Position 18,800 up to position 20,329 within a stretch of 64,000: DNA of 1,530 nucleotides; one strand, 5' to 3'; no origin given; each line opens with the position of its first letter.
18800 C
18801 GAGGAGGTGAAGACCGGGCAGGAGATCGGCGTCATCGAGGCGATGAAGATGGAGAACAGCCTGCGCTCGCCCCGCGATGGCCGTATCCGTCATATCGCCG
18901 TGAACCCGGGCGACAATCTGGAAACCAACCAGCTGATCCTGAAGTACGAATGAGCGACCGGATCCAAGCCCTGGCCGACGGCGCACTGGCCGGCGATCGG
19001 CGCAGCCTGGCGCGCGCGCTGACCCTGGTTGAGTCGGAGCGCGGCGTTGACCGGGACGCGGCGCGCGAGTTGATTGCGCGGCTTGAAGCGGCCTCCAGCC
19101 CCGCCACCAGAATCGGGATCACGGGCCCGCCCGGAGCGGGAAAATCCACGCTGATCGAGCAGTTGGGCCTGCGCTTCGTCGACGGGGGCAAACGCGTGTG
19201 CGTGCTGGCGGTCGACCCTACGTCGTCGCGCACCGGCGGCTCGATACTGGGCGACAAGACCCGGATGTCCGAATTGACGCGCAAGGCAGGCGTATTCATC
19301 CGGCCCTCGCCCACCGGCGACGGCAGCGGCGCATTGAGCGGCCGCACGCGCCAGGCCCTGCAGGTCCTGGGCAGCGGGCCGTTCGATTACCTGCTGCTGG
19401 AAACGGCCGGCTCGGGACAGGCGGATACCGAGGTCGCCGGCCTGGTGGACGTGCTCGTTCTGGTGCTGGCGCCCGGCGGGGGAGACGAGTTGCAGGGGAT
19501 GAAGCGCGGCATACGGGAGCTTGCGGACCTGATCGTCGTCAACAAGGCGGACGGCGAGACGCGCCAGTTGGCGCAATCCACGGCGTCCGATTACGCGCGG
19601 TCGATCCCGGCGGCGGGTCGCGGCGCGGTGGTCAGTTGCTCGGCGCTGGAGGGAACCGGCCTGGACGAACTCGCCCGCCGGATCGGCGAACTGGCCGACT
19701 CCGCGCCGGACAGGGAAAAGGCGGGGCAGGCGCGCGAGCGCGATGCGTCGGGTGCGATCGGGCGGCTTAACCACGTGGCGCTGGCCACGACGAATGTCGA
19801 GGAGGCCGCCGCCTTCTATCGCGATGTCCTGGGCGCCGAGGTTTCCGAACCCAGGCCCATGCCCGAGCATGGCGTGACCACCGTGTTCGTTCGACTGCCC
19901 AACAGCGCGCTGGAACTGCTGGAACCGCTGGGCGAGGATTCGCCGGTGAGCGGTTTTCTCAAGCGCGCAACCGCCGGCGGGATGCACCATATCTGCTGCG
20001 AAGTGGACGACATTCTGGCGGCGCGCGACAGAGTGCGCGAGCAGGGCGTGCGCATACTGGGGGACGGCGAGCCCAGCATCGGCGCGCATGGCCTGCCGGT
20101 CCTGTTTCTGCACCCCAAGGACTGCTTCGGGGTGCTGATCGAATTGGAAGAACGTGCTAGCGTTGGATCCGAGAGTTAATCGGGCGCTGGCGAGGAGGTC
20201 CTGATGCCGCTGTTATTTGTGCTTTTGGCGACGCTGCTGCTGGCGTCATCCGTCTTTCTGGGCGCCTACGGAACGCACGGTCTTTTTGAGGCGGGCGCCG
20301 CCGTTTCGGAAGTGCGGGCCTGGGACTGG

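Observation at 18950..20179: MeaB-like GTPase fused in frame to methylmalonyl-CoA epimerase, closing a four-gene start/stop-coupled propionate operon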

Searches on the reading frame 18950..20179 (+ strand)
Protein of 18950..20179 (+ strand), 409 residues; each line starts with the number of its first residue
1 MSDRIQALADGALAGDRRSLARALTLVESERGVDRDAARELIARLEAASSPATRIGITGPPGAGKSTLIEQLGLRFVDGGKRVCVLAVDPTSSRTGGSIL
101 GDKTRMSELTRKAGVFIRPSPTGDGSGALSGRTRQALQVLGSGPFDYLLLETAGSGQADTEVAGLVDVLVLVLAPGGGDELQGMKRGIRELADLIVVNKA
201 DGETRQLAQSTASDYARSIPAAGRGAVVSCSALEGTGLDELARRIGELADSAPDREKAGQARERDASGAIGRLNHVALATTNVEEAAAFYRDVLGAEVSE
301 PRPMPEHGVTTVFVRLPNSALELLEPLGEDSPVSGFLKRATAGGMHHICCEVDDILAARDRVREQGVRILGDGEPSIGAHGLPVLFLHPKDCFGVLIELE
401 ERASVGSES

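Call 4: search_protein_families(library=pfam, proteins=[window:18950-20176:+], max_evalue=0.01)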
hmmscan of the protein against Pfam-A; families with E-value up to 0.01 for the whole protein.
window:18950-20176:+ (409 aa): 14 families
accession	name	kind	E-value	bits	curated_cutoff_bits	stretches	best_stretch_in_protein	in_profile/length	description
PF03308.22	MeaB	-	2.3e-75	253.6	23.1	1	20-261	1-247/273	Methylmalonyl Co-A mutase-associated GTPase MeaB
PF13669.12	Glyoxalase_4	-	3.8e-20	72.6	27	1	274-386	1-109/109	Glyoxalase/Bleomycin resistance protein/Dioxygenase superfamily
PF00903.31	Glyoxalase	-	1.5e-17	64.5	20.6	1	272-399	1-121/121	Glyoxalase/Bleomycin resistance protein/Dioxygenase superfamily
PF13468.12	Glyoxalase_3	-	1.4e-08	35.5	25.1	1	273-368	1-101/176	Glyoxalase-like domain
PF02492.25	cobW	-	3.1e-06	27.3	20.7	1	55-215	3-168/180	CobW/HypB/UreG, nucleotide-binding domain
PF25199.1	nSTAND_NTPase5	-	8e-05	22.9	34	1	26-86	13-76/145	Novel STAND NTPase 5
PF18029.7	Glyoxalase_6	-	0.00011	23.2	23.6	1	276-374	2-88/106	Glyoxalase-like domain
PF13401.12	AAA_22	-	0.00047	20.9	27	1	57-105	10-56/130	AAA domain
PF22677.2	Ble-like_N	-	0.0016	18.6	24.5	1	273-305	2-33/41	Bleomycin resistance protein-like N-terminal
PF20720.3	nSTAND3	-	0.0019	18.3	27.2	1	57-86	22-51/155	Novel STAND NTPase 3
PF13238.12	AAA_18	-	0.0036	18.2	29.4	1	55-75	1-21/128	AAA domain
PF13191.12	AAA_16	-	0.0046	17.9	32.6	0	39-77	10-49/167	AAA ATPase domain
PF13604.12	AAA_30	-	0.0051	17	27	0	46-89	12-55/191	AAA domain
PF00009.33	GTP_EFTU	-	0.0098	15.9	26.5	0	53-72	4-23/188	Elongation factor Tu GTP binding domain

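Call 5: search_protein_families(library=ncbifam, proteins=[window:18950-20176:+], max_evalue=0.01)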
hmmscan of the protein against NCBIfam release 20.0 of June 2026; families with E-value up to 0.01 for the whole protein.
window:18950-20176:+ (409 aa): 28 families (the best 25 are shown)
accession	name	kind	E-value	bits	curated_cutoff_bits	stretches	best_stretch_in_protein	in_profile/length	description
NF006958.0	PRK09435.1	equivalog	4.5e-85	285.6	329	1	4-269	9-280/333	methylmalonyl Co-A mutase-associated GTPase MeaB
TIGR00750.1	lao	equivalog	1.6e-71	240.9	240.75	1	15-294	1-281/300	methylmalonyl Co-A mutase-associated GTPase MeaB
TIGR03081.1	metmalonyl_epim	equivalog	3.3e-49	166.7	114.95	1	272-401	1-129/129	methylmalonyl-CoA epimerase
NF045497.1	IsobCoAmut_IcmF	equivalog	5.9e-32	110.4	1500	1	12-204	149-343/1076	fused isobutyryl-CoA mutase/GTPase IcmF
TIGR03594.1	GTPase_EngA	equivalog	1.8e-05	23.9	306.7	0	193-255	289-352/432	ribosome biogenesis GTPase Der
NF050075.1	SMU1112c_YaeR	equivalog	2e-05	24.8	140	1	272-368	3-96/125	SMU1112c/YaeR family gloxylase I-like metalloprotein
NF050074.1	glyox_I_GloA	exception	3e-05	24.2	165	1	274-368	3-92/121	lactoylglutathione lyase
NF008955.0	PRK12297.1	equivalog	6.4e-05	22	406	1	179-267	264-346/429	GTPase ObgE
NF006746.0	PRK09270.1-5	subfamily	8.6e-05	21.6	250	1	47-89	16-58/210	nucleoside/nucleotide kinase family protein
NF006743.0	PRK09270.1-2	equivalog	0.00011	21.3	227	1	38-74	12-50/217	nucleoside/nucleotide kinase family protein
TIGR00068.2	glyox_I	equivalog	0.00012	22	120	1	272-370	1-113/143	lactoylglutathione lyase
TIGR03211.1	catechol_2_3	equivalog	0.00025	20.4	320.2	1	262-369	134-235/303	catechol 2,3-dioxygenase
TIGR00101.1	ureG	equivalog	0.00027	20.8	204.2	0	54-75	3-24/199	urease accessory protein UreG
NF003661.0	PRK05291.1-3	equivalog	0.0004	19.9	380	0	170-268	299-391/448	tRNA uridine-5-carboxymethylaminomethyl(34) synthesis GTPase MnmE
NF000908.1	PRK00089.1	equivalog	0.00041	19.7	237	0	166-251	83-169/291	GTPase Era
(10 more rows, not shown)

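Call 6: find_homologous_proteins(query=window:18950-20176:+, max_evalue=1e-10)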
Query window:18950-20176:+ (409 aa): 7999 proteins with E <= 1e-10 among 8000 candidates; the best 120 are listed.
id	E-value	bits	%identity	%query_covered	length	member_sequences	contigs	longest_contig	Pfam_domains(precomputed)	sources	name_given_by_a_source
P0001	9.8e-253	856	99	100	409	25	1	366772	PF13468.13,PF02492.26,PF13669.13,PF00903.32,PF03308.23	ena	-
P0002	8.1e-235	797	92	100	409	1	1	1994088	PF13468.13,PF02492.26,PF13669.13,PF00903.32,PF03308.23,PF25199.2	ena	-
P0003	2.2e-233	792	91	100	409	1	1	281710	PF13468.13,PF02492.26,PF13669.13,PF00903.32,PF03308.23,PF25199.2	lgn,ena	-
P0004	9.7e-233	790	91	100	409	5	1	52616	PF22677.3,PF13468.13,PF02492.26,PF13669.13,PF00903.32,PF03308.23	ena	-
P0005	3.7e-232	788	91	100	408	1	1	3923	PF22677.3,PF13468.13,PF02492.26,PF13669.13,PF00903.32,PF03308.23,PF25199.2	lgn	-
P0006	1.1e-231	787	91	100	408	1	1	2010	PF22677.3,PF13468.13,PF02492.26,PF13669.13,PF00903.32,PF03308.23,PF25199.2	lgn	-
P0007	1.5e-231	786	91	100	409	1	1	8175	PF13468.13,PF02492.26,PF13669.13,PF00903.32,PF03308.23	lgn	-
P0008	7.9e-231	784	91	100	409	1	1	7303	PF13468.13,PF02492.26,PF13669.13,PF00903.32,PF03308.23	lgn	-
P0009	1.1e-230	783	90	100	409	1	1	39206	PF13468.13,PF02492.26,PF13669.13,PF00903.32,PF03308.23,PF25199.2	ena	-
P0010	1.3e-229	780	90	100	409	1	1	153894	PF13468.13,PF02492.26,PF13669.13,PF00903.32,PF03308.23,PF25199.2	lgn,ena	-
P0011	3.8e-229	778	90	100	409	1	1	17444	PF22677.3,PF13468.13,PF02492.26,PF13669.13,PF00903.32,PF03308.23,PF25199.2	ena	-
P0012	5.0e-229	778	89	100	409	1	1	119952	PF22677.3,PF13468.13,PF02492.26,PF13669.13,PF00903.32,PF03308.23,PF25199.2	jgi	-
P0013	5.3e-229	778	90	100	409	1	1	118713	PF13468.13,PF02492.26,PF13669.13,PF00903.32,PF03308.23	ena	-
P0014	8.2e-229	777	90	100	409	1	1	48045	PF22677.3,PF13468.13,PF02492.26,PF13669.13,PF00903.32,PF03308.23,PF18029.8,PF25199.2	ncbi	-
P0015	4.1e-228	775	89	100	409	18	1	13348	PF13468.13,PF02492.26,PF13669.13,PF00903.32,PF03308.23,PF25199.2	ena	-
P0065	4.9e-115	403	50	98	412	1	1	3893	PF13468.13,PF02492.26,PF13669.13,PF00903.32,PF03308.23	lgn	-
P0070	2.3e-108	381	46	97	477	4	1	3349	PF13468.13,PF13669.13,PF00903.32,PF03308.23,PF18029.8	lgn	-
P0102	1.6e-102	362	43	99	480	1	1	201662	PF13468.13,PF13669.13,PF00903.32,PF03308.23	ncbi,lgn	-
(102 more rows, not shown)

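Call 7: search_solved_structures(query=window:18950-20176:+, show_alignments=3)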
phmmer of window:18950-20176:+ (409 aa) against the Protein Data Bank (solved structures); distinct sequences matched with E-value up to 0.001: 23.
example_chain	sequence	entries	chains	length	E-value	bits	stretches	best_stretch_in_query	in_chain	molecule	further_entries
8dpb_A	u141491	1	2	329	8.7e-61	209.3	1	7-297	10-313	Methylmalonyl-CoA mutase accessory protein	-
2qm7_A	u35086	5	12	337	1e-60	209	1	7-297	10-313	GTPase/ATPase | Methylmalonyl-CoA mutase accessory protein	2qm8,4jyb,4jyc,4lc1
3nxs_A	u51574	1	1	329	1.4e-60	208.6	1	5-245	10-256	LAO/AO transport system ATPase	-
3md0_A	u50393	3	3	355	2.1e-60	208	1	3-242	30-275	Arginine/ornithine transport system ATPase | Probable GTPase Rv1496/MT1543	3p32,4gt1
3tk1_A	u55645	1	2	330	2.8e-57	197.7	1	3-244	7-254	Membrane ATPase/protein kinase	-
2p67_A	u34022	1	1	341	4.3e-52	180.7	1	14-257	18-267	LAO/AO transport system kinase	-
2www_A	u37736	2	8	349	1.8e-51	178.6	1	6-249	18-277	METHYLMALONIC ACIDURIA TYPE A PROTEIN, MITOCHONDRIAL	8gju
3rmu_A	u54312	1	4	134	9.3e-49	169.7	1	270-401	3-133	Methylmalonyl-CoA epimerase, mitochondrial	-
6qh4_C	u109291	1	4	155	1.1e-47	166.2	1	269-401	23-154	Methylmalonyl-CoA epimerase, mitochondrial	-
6cum_A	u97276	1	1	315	4.8e-36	127.8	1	11-267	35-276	LAO/AO transport system ATPase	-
4xc6_A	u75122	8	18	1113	1.2e-24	90.4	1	9-211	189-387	Isobutyryl-CoA mutase fused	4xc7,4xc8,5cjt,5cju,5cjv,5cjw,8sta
8ssl_A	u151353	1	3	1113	7.3e-24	87.7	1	9-211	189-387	Fused isobutyryl-CoA mutase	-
3oa4_A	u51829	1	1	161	1.1e-21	80.6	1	271-402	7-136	glyoxalase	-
6xbr_A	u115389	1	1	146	1.9e-19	73.2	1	270-407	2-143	Methylmalonyl-CoA epimerase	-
6xbs_A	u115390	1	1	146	1.9e-19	73.2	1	270-407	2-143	Methylmalonyl-CoA epimerase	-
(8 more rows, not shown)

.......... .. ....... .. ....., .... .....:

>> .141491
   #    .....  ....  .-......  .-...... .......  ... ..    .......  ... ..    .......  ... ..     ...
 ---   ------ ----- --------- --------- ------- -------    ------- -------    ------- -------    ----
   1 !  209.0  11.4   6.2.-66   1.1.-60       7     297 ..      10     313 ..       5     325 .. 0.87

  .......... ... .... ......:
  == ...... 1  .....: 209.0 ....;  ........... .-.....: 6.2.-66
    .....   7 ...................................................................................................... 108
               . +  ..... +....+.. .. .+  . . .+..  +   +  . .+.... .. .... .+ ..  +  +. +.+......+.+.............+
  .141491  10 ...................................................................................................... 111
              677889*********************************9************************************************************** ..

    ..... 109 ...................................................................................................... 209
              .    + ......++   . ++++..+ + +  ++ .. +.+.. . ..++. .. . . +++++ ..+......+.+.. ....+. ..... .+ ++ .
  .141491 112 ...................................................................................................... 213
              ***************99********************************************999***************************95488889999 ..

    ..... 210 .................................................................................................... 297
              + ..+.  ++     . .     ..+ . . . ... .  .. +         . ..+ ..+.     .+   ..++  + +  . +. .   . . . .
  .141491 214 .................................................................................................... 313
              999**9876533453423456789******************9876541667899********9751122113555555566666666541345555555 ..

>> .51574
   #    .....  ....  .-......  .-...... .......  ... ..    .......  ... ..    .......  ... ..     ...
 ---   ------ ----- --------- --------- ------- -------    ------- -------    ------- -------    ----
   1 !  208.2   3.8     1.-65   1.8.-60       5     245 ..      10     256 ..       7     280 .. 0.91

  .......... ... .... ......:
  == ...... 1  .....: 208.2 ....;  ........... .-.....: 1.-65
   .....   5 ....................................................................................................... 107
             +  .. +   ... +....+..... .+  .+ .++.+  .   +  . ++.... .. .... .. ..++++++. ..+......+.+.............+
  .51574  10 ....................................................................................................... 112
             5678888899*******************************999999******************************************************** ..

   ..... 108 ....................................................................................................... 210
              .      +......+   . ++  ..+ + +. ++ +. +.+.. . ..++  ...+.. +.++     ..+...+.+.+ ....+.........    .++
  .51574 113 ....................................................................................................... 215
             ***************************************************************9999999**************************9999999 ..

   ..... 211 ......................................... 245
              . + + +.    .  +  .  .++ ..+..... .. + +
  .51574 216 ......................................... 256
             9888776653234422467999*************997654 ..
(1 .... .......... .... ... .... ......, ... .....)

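Call 16: find_related_loci(query=window:18950-20176:+, collection=genome_contigs, flank=10000)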
Query window:18950-20176:+ (409 aa) in genome_contigs; peptide patterns used: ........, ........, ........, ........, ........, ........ (x = any residue, [..] = any of these).
600 stretches matched a pattern (row limit reached: there are more); 542 encode a relative of the query (tblastn E <= 1e-3); the best 80 are kept; 80 distinct loci.
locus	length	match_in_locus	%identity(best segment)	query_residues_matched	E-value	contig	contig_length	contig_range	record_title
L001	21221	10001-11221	90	1-407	0e+0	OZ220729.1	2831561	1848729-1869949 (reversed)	MAG: Gammaproteobacteria bacterium isolate 3a360650-b487-4473-8a34-f610b0208760 genome assembly, chromosome: 1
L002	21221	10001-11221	88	1-407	0e+0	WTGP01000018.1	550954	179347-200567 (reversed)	MAG: Gammaproteobacteria bacterium isolate CO36388bin_2 NODE_2_length_550954_cov_61.213573, whole genome shotgun sequenc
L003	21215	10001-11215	80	1-403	0e+0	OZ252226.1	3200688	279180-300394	MAG: Candidatus Foliamicus sp. isolate d29f3963-6957-41e9-9ff2-16a1be17ee2c genome assembly, chromosome: 1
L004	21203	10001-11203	77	6-407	0e+0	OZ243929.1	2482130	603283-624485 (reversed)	MAG: Gammaproteobacteria bacterium isolate 72789958-d242-401e-9354-60f4c1901bcd genome assembly, chromosome: 1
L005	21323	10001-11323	69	1-404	9e-175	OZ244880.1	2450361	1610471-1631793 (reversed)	MAG: Candidatus Foliamicus sp. isolate 8c9a6700-f045-4f67-973d-99a5b8b15ec5 genome assembly, chromosome: 1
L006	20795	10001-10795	43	5-263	7e-68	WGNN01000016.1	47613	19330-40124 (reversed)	MAG: bacterium isolate RI_201 c_000000155574, whole genome shotgun sequence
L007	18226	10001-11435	52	2-401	1e-66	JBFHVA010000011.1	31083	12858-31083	MAG: Gammaproteobacteria bacterium isolate Mix_sand09.2021.07.G.31 k141_195500_length_31083_cov_21.0713, whole genome sh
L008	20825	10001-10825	47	5-263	8e-66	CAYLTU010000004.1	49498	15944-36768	MAG TPA_asm: uncultured Rhodospirillaceae bacterium isolate SRP308112_co1_145 genome assembly, contig: NODE_687_length_4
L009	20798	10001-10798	48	5-267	4e-66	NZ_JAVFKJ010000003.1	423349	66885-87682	Neobacillus sp. YIM B06451 Scaffold3, whole genome shotgun sequence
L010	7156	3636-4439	48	5-266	1e-65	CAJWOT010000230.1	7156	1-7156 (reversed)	MAG TPA_asm: uncultured Rhodospirillaceae bacterium isolate ERR599097_bin.110_MetaBAT_v2.12.1_MAG genome assembly, conti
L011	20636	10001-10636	58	8-219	3e-65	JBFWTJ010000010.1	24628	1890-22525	MAG: Acidimicrobiia bacterium isolate CA_2019_TPBF_44 NODE_10047_length_24628_cov_3.639851_TPBF, whole genome shotgun se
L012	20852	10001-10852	43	8-291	1e-64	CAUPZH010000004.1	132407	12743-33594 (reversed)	MAG TPA_asm: uncultured Veillonella sp. isolate ERR9969078_bin.10_MetaWRAP_v1.3_MAG genome assembly, contig: ERZ21616119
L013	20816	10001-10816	50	1-266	7e-65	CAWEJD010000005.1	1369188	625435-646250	MAG: uncultured Microthrixaceae bacterium isolate MFD05942.bin.2.79 genome assembly, contig: contig_923, whole genome sh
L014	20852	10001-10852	43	8-291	9e-65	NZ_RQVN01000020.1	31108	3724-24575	Veillonella sp. VA142 contig_0020, whole genome shotgun sequence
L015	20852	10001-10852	43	8-291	2e-64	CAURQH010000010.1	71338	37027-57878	MAG TPA_asm: uncultured Veillonella sp. isolate ERR9969214_bin.13_MetaWRAP_v1.3_MAG genome assembly, contig: ERZ21616163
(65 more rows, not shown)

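Call 20: search_protein_representatives(protein=window:18950-20176:+)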
Query: 409 residues. Proteins with E-value up to 0.001 (for the whole library): 16971; up to 1e-10: 8865; up to 1e-30: 2531. The best 150 are listed.
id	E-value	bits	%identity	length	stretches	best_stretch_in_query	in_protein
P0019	1.3e-227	771.7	89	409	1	1-407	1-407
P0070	7.2e-109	380.8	54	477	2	3-251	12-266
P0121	1.7e-76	274.2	63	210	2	293-402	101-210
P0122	1.0e-68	248.6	44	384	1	12-401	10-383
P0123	1.1e-64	235.3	51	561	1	7-265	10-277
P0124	5.6e-64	233.0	38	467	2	6-260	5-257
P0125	6.5e-64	232.8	50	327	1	6-299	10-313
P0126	1.6e-63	231.5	53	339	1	4-247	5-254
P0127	1.5e-61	225.0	38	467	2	9-264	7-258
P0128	2.8e-61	224.1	34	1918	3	6-266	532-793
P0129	4.2e-61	223.5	40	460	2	10-266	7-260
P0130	6.5e-61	222.9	48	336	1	2-252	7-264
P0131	1.1e-60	222.1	39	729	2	23-226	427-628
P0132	1.3e-60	221.9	48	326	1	2-250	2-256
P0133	1.6e-60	221.6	49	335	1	6-246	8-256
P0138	4.7e-60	220.1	37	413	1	9-403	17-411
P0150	1.0e-58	215.7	39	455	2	3-243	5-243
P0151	1.2e-58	215.5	41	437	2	16-297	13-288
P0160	3.5e-58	213.9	39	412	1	16-400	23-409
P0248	1.2e-54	202.2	34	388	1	15-401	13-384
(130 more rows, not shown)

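Call 35: predict_structure(alignment_id=A3)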
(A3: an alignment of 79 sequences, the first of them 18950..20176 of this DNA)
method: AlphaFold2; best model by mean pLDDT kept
length: 409 residues; sequences in the alignment: 79
mean_pLDDT: 79.8   pTM: 0.60
mean pLDDT of the five models: 79.8, 79.5, 78.0, 74.8, 74.2
residues with pLDDT >= 90: 145; 70-90: 180; 50-70: 38; < 50: 46
segments of 3 or more residues with pLDDT < 50: 90-104, 122-128, 179-186, 255-265, 405-409
pLDDT, mean of each block of 10 residues (from residue 1): 87 92 87 86 85 88 87 95 82 35 64 83 48 81 92 68 83 74 54 89 91 80 76 93 92 51 55 84 93 86 88 76 89 84 87 89 89 83 87 87 50
secondary structure, 60 per line:
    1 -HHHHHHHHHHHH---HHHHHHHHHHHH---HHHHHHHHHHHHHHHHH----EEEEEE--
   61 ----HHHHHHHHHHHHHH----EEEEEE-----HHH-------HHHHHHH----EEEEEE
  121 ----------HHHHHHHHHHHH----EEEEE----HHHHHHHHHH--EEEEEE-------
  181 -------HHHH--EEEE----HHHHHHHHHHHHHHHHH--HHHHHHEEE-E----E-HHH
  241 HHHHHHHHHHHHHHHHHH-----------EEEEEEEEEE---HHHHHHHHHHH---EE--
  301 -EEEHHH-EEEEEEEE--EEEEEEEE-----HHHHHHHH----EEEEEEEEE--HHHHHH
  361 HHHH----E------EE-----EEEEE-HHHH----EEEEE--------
elements in order: H2-13 H17-28 H32-48 E53-58 H65-78 E83-88 H104-110 E115-120 H131-142 E147-151 H156-165 E168-173 H188-191 E194-197 H202-218 H221-226 E227-229 H238-258 E270-279 H283-293 E302-304 E309-316 E319-326 H332-339 E344-352 H355-364 E383-387 H389-392 E397-401

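Call 44: fold_search(model_id=the predicted structure, library=pdb)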
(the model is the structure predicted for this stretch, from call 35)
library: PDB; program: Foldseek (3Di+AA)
matches with E <= 10: 1847; with E <= 0.001: 411
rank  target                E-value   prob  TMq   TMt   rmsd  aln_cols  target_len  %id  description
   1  8dpb_A                1.3e-22  1.00  0.57  0.71   5.8       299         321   42  MeaB in complex with the cobalamin-binding domain of its target mutase with GMPPCP bound (released 2023-03-01)
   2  8dpb_B                1.5e-22  1.00  0.55  0.71  10.7       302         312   42  MeaB in complex with the cobalamin-binding domain of its target mutase with GMPPCP bound (released 2023-03-01)
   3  4jyb_B                2.6e-22  1.00  0.54  0.69   3.8       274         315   43  MeaB, A Bacterial Homolog of MMAA, Bound to GMPPNP (released 2013-07-24)
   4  4jyb_A                2.8e-22  1.00  0.55  0.68   3.5       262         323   45  MeaB, A Bacterial Homolog of MMAA, Bound to GMPPNP (released 2013-07-24)
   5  4jyc_D                1.1e-21  1.00  0.54  0.69   4.1       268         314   43  MeaB, A Bacterial Homolog of MMAA, in its Apo form (released 2013-07-24)
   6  2qm8_A                2.1e-21  1.00  0.55  0.68   3.9       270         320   44  MeaB, A Bacterial Homolog of MMAA, in the Nucleotide Free Form (released 2007-08-28)
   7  2qm8_B                2.6e-21  1.00  0.54  0.69   4.1       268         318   46  MeaB, A Bacterial Homolog of MMAA, in the Nucleotide Free Form (released 2007-08-28)
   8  4jyc_C                2.6e-21  1.00  0.55  0.68   4.2       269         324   46  MeaB, A Bacterial Homolog of MMAA, in its Apo form (released 2013-07-24)
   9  2qm7_A                3.0e-21  1.00  0.54  0.68   4.4       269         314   43  MeaB, A Bacterial Homolog of MMAA, Bound to GDP (released 2007-08-28)
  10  3p32                  4.1e-21  1.00  0.52  0.69   3.1       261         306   39  Hydrolysis of GTP to GDP by an MCM-associated and MeaB- and MMAA-like G-protein from Mycobacterium tuberculosis (released 2010-11-10)
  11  8gju_B                5.5e-21  1.00  0.53  0.64   4.7       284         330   36  Crystal structure of human methylmalonyl-CoA mutase (MMUT) in complex with methylmalonic acidemia type A protein (MMAA (released 2023-08-09)
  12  4jyc_B                7.3e-21  1.00  0.53  0.68   4.1       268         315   43  MeaB, A Bacterial Homolog of MMAA, in its Apo form (released 2013-07-24)
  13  8gju_A                8.8e-21  1.00  0.55  0.67   3.9       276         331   37  Crystal structure of human methylmalonyl-CoA mutase (MMUT) in complex with methylmalonic acidemia type A protein (MMAA (released 2023-08-09)
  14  4lc1_A                8.8e-21  1.00  0.54  0.69   3.9       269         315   42  MeaB, A Bacterial Homolog of MMAA, Bound to GDP and crystallized in the presence of GDP and [AlF4]- (released 2013-09-25)
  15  8gju_D                2.1e-20  1.00  0.54  0.67   4.0       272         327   37  Crystal structure of human methylmalonyl-CoA mutase (MMUT) in complex with methylmalonic acidemia type A protein (MMAA (released 2023-08-09)
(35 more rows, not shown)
